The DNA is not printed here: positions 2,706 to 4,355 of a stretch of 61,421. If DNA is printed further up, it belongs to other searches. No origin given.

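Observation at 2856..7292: Translationally coupled radical SAM - PLP - di-iron desaturase - LbH operon with no pathway I can assign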

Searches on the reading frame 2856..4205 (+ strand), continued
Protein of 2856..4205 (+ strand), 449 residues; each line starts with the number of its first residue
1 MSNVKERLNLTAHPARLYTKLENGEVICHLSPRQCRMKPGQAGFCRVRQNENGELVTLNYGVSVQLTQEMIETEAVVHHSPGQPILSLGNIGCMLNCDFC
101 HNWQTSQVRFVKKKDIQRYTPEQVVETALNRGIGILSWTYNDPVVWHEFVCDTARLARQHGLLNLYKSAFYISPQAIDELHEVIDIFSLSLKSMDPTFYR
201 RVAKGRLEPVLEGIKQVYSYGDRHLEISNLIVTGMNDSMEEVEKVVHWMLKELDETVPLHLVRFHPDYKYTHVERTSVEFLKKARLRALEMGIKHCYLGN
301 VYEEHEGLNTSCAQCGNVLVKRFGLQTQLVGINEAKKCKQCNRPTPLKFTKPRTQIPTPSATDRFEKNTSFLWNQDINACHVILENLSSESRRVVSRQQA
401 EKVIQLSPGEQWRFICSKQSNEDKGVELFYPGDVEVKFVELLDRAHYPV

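Call 46: find_homologous_proteins(query=window:2856-4205:+, max_evalue=1e-10)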
Query window:2856-4205:+ (449 aa): 1050 proteins with E <= 1e-10 among 8000 candidates; the best 120 are listed.
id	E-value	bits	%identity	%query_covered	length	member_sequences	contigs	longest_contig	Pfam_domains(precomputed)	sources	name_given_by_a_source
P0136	0.0e+0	1049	100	100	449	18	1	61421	PF04055.28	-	-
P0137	5.0e-254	861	82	100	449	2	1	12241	PF04055.28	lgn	-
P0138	9.3e-250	847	79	100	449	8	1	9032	PF04055.28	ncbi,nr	ncbi:AmmeMemoRadiSam system radical SAM enzyme [bacterium]|nr:AmmeMemoRadiSam system radical SAM enz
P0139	8.2e-228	774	73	100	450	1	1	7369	PF04055.28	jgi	jgi:pyruvate formate lyase activating enzyme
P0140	5.0e-217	739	71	100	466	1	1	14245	PF04055.28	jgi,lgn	-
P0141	2.6e-215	733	68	100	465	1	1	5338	PF04055.28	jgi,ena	-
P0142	9.6e-210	715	66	100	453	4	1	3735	PF04055.28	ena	-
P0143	5.6e-207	706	67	99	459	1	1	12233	PF04055.28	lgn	-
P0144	2.7e-205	700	65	100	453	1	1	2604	PF04055.28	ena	-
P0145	8.9e-189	646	61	100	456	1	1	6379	PF04055.28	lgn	-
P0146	1.9e-180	618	60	99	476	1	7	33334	PF04055.28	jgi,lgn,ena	-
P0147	4.0e-180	617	58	100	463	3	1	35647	PF04055.28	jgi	jgi:pyruvate formate lyase activating enzyme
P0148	2.4e-178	611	58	100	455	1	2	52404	PF04055.28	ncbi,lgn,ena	-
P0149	6.5e-178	610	57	100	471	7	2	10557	PF04055.28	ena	-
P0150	6.9e-177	607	57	100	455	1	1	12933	PF04055.28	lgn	-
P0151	1.9e-175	602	58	100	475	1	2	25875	PF04055.28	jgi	jgi:pyruvate formate lyase activating enzyme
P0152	3.6e-174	598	58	99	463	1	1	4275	PF04055.28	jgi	jgi:pyruvate formate lyase activating enzyme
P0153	2.4e-172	592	56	99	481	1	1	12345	PF04055.28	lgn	-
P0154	4.0e-172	591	56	100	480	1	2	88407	PF04055.28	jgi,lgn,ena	-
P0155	1.7e-169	582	57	99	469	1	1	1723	PF04055.28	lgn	-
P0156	1.9e-169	582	58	99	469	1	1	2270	PF04055.28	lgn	-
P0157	1.4e-166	573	57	99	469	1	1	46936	PF04055.28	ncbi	-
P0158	2.4e-166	572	55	100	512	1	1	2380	PF04055.28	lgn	-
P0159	6.4e-166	570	57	99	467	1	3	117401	PF04055.28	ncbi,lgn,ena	ncbi:MAG: AmmeMemoRadiSam system radical SAM enzyme [Planctomycetota bacterium]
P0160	7.2e-166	570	55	99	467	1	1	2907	PF04055.28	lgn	-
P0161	1.7e-165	569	56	99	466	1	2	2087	PF04055.28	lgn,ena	-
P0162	4.1e-165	568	55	99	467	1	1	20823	PF04055.28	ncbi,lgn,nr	ncbi:MAG: AmmeMemoRadiSam system radical SAM enzyme [Planctomycetes bacterium]|nr:AmmeMemoRadiSam sy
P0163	3.5e-164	565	56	100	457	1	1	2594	PF04055.28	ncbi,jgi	jgi:pyruvate formate lyase activating enzyme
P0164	3.9e-162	558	53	100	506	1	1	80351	PF04055.28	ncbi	-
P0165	2.2e-161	555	60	92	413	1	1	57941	PF04055.28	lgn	-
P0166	2.5e-159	549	55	99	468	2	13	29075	PF04055.28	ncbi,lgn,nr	ncbi:MAG: AmmeMemoRadiSam system radical SAM enzyme [Candidatus Brocadiae bacterium]|nr:AmmeMemoRadi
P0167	4.1e-157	541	59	85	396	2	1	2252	PF04055.28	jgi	-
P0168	2.5e-155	536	53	100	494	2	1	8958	PF04055.28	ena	-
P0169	4.2e-155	535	53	97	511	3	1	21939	PF04055.28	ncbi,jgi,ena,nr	ncbi:MAG TPA: AmmeMemoRadiSam system radical SAM enzyme [Thermoanaerobaculia bacterium]|nr:AmmeMemoR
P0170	3.2e-154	532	53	98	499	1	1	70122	PF04055.28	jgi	jgi:pyruvate formate lyase activating enzyme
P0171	2.8e-153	529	53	98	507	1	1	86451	PF04055.28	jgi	jgi:pyruvate formate lyase activating enzyme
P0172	3.8e-153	528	53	97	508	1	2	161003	PF04055.28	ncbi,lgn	-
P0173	4.1e-153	528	53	98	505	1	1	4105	PF04055.28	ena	-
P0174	3.0e-152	525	53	97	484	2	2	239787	PF04055.28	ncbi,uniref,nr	ncbi:AmmeMemoRadiSam system radical SAM enzyme [Actinoplanes siamensis]|uniref:Radical SAM core doma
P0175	2.6e-151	522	58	86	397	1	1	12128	PF04055.28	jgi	-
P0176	8.8e-151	521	53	99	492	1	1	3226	PF04055.28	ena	-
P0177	1.5e-150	520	52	98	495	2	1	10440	PF04055.28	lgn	-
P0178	2.2e-150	519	54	98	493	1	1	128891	PF04055.28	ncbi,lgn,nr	ncbi:MAG TPA: AmmeMemoRadiSam system radical SAM enzyme [Streptosporangiaceae bacterium]|nr:AmmeMemo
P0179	3.3e-150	519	52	100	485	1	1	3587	PF04055.28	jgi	jgi:pyruvate formate lyase activating enzyme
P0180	3.7e-150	518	52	97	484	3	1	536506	PF04055.28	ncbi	ncbi:MAG: AmmeMemoRadiSam system radical SAM enzyme [Thermoanaerobaculia bacterium]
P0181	4.1e-150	518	52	98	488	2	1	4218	PF04055.28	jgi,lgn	jgi:pyruvate formate lyase activating enzyme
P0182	1.8e-149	516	52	99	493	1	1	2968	PF04055.28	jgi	jgi:pyruvate formate lyase activating enzyme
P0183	3.6e-149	515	52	97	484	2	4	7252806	PF04055.28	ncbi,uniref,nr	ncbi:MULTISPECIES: AmmeMemoRadiSam system radical SAM enzyme [unclassified Micromonospora]|uniref:Am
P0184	3.7e-149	515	53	99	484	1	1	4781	PF04055.28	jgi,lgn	jgi:pyruvate formate lyase activating enzyme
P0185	4.3e-149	515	52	97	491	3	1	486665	PF04055.28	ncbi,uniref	ncbi:AmmeMemoRadiSam system radical SAM enzyme [Kineosporia sp. NBRC 101731]|uniref:AmmeMemoRadiSam 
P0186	8.3e-149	514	52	99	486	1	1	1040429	PF04055.28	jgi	jgi:pyruvate formate lyase activating enzyme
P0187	1.6e-148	513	51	100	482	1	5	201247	PF04055.28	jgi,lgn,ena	-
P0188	1.9e-148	513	53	97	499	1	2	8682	PF04055.28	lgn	-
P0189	1.9e-148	513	51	100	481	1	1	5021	PF04055.28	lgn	-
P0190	2.0e-148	513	54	97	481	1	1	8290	PF04055.28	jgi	jgi:pyruvate formate lyase activating enzyme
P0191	3.4e-148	512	50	100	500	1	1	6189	PF04055.28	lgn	-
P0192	3.7e-148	512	51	98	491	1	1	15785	PF04055.28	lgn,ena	-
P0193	6.7e-148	511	53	97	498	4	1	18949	PF04055.28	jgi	-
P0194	8.5e-148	511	50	98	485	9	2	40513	PF04055.28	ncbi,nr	ncbi:AmmeMemoRadiSam system radical SAM enzyme [Bacillus pseudomycoides]|nr:AmmeMemoRadiSam system r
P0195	1.6e-147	510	50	97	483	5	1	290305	PF04055.28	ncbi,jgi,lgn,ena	-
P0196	1.6e-147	510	52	97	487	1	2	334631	PF04055.28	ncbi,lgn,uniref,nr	ncbi:pyruvate formate lyase activating enzyme [Streptoalloteichus tenebrarius]|uniref:Pyruvate forma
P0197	1.8e-147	510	51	98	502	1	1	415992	PF04055.28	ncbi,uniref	ncbi:AmmeMemoRadiSam system radical SAM enzyme [Micromonospora sp. NPDC050187]|uniref:AmmeMemoRadiSa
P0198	2.0e-147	509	51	98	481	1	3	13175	PF04055.28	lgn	-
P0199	2.1e-147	509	51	97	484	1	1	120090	PF04055.28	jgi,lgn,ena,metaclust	metaclust:\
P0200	9.6e-147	507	52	98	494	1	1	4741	PF04055.28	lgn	-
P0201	2.1e-146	506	53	98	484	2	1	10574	PF04055.28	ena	-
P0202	2.7e-146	506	51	98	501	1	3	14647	PF04055.28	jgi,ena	-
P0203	3.3e-146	505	52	98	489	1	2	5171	PF04055.28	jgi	-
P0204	3.9e-146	505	50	97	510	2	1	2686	PF04055.28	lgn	-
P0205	6.9e-146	504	52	97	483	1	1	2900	PF04055.28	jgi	jgi:pyruvate formate lyase activating enzyme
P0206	9.7e-146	504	51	97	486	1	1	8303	PF04055.28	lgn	-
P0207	1.4e-145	503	51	98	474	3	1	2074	PF04055.28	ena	-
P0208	1.9e-145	503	52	98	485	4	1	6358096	PF04055.28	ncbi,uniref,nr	ncbi:AmmeMemoRadiSam system radical SAM enzyme [Actinomadura sp. ATCC 31491]|uniref:AmmeMemoRadiSam 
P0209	2.9e-145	502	50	98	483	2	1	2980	PF04055.28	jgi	-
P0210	3.3e-145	502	51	98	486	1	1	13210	PF04055.28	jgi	jgi:pyruvate formate lyase activating enzyme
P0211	4.5e-145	502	51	98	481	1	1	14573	PF04055.28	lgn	-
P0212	6.3e-145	501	49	100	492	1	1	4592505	PF04055.28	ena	-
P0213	1.6e-144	500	51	97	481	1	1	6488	PF04055.28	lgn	-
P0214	1.9e-144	500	51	98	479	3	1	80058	PF04055.28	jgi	jgi:pyruvate formate lyase activating enzyme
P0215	3.4e-144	499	52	97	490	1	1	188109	PF04055.28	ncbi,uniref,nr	ncbi:AmmeMemoRadiSam system radical SAM enzyme [Actinoplanes sp. KI2]|uniref:AmmeMemoRadiSam system 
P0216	4.5e-144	498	51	98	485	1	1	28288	PF04055.28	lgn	-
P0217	5.4e-144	498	51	98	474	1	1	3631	PF04055.28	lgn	-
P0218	5.6e-144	498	50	98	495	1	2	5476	PF04055.28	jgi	jgi:pyruvate formate lyase activating enzyme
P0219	6.8e-144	498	51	98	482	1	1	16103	PF04055.28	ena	-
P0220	7.2e-144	498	51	98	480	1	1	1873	PF04055.28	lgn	-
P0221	9.3e-144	497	52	97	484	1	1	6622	PF04055.28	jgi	jgi:pyruvate formate lyase activating enzyme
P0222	1.3e-143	497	52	98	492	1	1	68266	PF04055.28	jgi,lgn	jgi:pyruvate formate lyase activating enzyme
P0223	1.3e-143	497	52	98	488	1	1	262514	PF04055.28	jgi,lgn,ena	-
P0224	1.4e-143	497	52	100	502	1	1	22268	PF04055.28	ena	-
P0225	1.6e-143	497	50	98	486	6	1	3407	PF04055.28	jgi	-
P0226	2.2e-143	496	51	97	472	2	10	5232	PF04055.28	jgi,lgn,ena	jgi:pyruvate formate lyase activating enzyme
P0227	2.8e-143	496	51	100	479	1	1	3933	PF04055.28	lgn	-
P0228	2.8e-143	496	51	98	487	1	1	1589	PF04055.28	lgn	-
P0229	3.3e-143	496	51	98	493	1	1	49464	PF04055.28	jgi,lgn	jgi:pyruvate formate lyase activating enzyme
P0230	4.9e-143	495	52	98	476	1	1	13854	PF04055.28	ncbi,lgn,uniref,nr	ncbi:AmmeMemoRadiSam system radical SAM enzyme [Archangium sp.]|uniref:AmmeMemoRadiSam system radica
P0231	5.3e-143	495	51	97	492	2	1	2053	PF04055.28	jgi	jgi:pyruvate formate lyase activating enzyme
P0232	5.4e-143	495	50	100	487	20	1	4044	PF04055.28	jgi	jgi:pyruvate formate lyase activating enzyme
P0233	8.8e-143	494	49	100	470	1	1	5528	PF04055.28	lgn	-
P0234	9.1e-143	494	51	97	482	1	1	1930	PF04055.28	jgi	jgi:pyruvate formate lyase activating enzyme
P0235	9.3e-143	494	74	64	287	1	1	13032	PF04055.28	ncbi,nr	ncbi:hypothetical protein EBQ90_03165 [bacterium]|nr:hypothetical protein [bacterium]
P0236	9.7e-143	494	49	100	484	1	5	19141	PF04055.28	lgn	-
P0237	1.1e-142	494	50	98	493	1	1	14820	PF04055.28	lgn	-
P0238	1.3e-142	494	51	98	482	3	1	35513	PF04055.28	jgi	jgi:pyruvate formate lyase activating enzyme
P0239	1.3e-142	494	50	100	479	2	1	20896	PF04055.28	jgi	jgi:pyruvate formate lyase activating enzyme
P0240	1.7e-142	493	51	97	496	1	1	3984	PF04055.28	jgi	jgi:pyruvate formate lyase activating enzyme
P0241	2.2e-142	493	48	98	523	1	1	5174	PF04055.28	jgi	jgi:pyruvate formate lyase activating enzyme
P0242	2.4e-142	493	53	97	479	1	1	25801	PF04055.28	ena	-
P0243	2.7e-142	493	53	92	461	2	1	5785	PF04055.28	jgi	jgi:pyruvate formate lyase activating enzyme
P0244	3.0e-142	492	51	98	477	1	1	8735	PF04055.28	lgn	-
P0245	3.6e-142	492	49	99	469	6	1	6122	PF04055.28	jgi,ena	-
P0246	4.2e-142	492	51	98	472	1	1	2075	PF04055.28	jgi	-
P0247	4.3e-142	492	50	98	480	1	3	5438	PF04055.28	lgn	-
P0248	5.2e-142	492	50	98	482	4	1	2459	PF04055.28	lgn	-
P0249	5.7e-142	491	50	97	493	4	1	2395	PF04055.28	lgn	-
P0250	5.8e-142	491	51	97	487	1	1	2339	PF04055.28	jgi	jgi:pyruvate formate lyase activating enzyme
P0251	7.2e-142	491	49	97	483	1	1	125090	PF04055.28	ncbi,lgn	-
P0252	7.6e-142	491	51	97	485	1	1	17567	PF04055.28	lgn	-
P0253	7.9e-142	491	51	97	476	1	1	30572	PF04055.28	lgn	-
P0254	8.8e-142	491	52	98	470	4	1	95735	PF04055.28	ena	-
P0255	9.4e-142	491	50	98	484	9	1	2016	PF04055.28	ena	-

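Call 47: find_encoding_contigs(protein=P0183, flank=10000, max_places=1)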
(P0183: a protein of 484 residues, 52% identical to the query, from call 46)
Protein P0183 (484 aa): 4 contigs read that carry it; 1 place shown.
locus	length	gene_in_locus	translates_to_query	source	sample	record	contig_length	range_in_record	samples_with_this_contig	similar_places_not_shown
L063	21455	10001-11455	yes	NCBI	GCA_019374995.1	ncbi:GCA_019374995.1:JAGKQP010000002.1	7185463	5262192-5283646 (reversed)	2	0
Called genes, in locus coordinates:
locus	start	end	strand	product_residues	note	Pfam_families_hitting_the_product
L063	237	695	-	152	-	-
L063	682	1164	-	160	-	PF06841:Phage_T4_gp19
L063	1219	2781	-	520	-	PF04984:Phage_sheath_1, PF17482:Phage_sheath_1C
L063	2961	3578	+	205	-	PF14065:Pvc16_N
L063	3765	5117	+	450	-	PF22067:Cep192_D3 (faint)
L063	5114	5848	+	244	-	PF00196:GerE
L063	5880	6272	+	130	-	PF05488:PAAR_motif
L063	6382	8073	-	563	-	PF22544:HYDIN_VesB_CFA65-like_Ig (faint), PF00092:VWA, PF25106:VWA_4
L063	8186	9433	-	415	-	-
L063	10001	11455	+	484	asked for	PF04055:Radical_SAM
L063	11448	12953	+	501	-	PF13353:Fer4_12 (weak), PF04055:Radical_SAM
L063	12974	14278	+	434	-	PF04055:Radical_SAM, PF06969:HemN_C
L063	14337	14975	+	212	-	PF01810:LysE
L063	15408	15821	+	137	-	PF01527:HTH_Tnp_1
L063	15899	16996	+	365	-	PF01548:DEDD_Tnp_IS110, PF02371:Transposase_20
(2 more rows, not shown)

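Call 48: find_encoding_contigs(protein=P0194, flank=10000, max_places=1)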
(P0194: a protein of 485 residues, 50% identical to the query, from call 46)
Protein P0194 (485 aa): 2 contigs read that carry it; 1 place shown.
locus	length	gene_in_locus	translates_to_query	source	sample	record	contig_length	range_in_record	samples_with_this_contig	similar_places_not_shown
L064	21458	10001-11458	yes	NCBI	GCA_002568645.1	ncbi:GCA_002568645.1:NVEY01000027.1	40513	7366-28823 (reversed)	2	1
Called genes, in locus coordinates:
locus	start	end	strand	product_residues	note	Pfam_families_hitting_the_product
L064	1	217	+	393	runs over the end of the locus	PF01580:FtsK_SpoIIIE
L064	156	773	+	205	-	PF13814:Replic_Relax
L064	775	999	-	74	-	PF01381:HTH_3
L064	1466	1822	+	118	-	PF00817:IMS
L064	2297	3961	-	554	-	PF00753:Lactamase_B, PF12706:Lactamase_B_2, PF23023:Anti-Pycsar_Apyc1 (faint), PF22505:RNase_J_b_CASP, PF07521:RMMBL, PF17770:RNase_J_C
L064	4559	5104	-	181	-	PF22624:AASDHPPT_N, PF01648:ACPS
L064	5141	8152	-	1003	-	PF00668:Condensation (faint), PF00501:AMP-binding, PF13193:AMP-binding_C, PF00550:PP-binding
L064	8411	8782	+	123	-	PF02311:AraC_binding (weak), PF07883:Cupin_2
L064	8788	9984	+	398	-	PF00155:Aminotran_1_2, PF12897:Asp_aminotransf (weak)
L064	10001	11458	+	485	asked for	PF04055:Radical_SAM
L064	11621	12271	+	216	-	PF19700:DUF6198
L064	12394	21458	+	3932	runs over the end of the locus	PF00668:Condensation, PF00501:AMP-binding, PF13193:AMP-binding_C, PF00550:PP-binding, PF00668:Condensation, PF00501:AMP-binding, PF00550:PP-binding, PF00668:Condensation, +6 more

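Call 49: find_encoding_contigs(protein=P0196, flank=10000, max_places=1)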
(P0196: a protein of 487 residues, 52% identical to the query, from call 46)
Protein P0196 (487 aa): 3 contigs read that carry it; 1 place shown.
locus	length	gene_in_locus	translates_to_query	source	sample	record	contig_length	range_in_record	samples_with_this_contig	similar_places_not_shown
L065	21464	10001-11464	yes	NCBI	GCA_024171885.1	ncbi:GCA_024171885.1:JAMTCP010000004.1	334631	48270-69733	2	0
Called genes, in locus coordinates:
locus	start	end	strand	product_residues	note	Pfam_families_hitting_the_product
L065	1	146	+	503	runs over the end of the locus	PF00501:AMP-binding, PF13193:AMP-binding_C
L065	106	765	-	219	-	PF00196:GerE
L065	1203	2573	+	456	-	PF00583:Acetyltransf_1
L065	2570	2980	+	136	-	PF12643:MazG-like (weak)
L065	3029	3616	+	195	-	PF05014:Nuc_deoxyrib_tr (weak)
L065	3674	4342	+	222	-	PF00072:Response_reg (weak), PF00196:GerE, PF08281:Sigma70_r4_2 (weak)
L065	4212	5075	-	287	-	-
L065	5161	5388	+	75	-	PF13384:HTH_23 (weak), PF13518:HTH_28 (weak)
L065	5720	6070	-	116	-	PF00550:PP-binding (weak)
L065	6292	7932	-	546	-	PF13555:AAA_29 (faint), PF00005:ABC_tran, PF01935:DUF87 (faint), PF02463:SMC_N (faint), PF05729:NACHT (faint), PF13191:AAA_16 (faint), PF13304:AAA_21 (faint), PF00005:ABC_tran, +1 more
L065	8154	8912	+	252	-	PF01936:NYN, PF12872:OST-HTH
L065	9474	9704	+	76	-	-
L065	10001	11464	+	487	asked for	PF04055:Radical_SAM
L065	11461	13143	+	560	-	PF04055:Radical_SAM, PF13353:Fer4_12 (weak)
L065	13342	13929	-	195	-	PF01596:Methyltransf_3, PF08241:Methyltransf_11 (weak), PF13578:Methyltransf_24, PF13649:Methyltransf_25 (weak)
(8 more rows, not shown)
